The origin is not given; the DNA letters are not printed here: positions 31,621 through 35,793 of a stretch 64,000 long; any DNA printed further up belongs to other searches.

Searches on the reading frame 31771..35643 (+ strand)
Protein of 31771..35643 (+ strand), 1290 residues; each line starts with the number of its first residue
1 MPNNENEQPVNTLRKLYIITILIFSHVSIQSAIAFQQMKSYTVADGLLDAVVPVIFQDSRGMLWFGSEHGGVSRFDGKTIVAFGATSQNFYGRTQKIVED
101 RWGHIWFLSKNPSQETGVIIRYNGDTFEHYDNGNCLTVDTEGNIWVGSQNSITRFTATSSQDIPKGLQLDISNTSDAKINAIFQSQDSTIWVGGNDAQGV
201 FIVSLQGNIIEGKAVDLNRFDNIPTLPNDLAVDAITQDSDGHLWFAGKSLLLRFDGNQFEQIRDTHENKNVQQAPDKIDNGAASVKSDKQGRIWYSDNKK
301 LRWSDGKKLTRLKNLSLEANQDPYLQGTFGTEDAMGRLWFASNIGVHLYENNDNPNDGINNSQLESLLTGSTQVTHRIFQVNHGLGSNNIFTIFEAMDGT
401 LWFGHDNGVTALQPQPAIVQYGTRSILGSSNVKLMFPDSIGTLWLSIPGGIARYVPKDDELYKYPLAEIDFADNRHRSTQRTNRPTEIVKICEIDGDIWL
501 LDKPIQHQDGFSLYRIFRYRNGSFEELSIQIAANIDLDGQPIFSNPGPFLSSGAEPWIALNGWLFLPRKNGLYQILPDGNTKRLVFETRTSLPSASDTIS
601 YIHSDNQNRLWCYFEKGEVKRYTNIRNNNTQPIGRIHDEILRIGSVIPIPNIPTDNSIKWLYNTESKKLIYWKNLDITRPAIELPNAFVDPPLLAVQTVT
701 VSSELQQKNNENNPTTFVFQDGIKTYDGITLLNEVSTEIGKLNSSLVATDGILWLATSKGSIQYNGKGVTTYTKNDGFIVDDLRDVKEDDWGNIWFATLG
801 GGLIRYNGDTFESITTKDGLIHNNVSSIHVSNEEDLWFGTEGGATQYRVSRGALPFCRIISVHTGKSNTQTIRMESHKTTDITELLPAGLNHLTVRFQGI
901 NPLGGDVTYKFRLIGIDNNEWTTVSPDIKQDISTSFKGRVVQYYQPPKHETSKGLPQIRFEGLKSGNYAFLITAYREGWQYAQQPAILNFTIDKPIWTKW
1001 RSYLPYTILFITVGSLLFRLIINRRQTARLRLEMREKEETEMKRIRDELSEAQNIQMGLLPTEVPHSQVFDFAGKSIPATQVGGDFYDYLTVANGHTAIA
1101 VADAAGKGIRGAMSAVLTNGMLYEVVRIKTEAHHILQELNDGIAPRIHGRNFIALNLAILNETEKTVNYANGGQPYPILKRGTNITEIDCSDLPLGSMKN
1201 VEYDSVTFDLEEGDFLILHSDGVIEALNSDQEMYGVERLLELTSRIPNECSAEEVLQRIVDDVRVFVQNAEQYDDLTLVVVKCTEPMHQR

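Call 17: search_protein_families(library=pfam, proteins=[window:31771-35643:+], max_evalue=0.001)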
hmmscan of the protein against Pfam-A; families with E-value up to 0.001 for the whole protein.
window:31771-35643:+ (1290 aa): 3 families
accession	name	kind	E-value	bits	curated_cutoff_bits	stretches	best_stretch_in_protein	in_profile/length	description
PF07228.17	SpoIIE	-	3e-40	138.7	25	1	1094-1283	2-191/192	Stage II sporulation protein E (SpoIIE)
PF07494.17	Reg_prop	-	3.6e-28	94.4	20.4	0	384-407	1-24/24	Two component regulator propeller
PF07495.19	Y_Y_Y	-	0.00016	21.9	26.6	0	904-926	5-26/65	Y_Y_Y domain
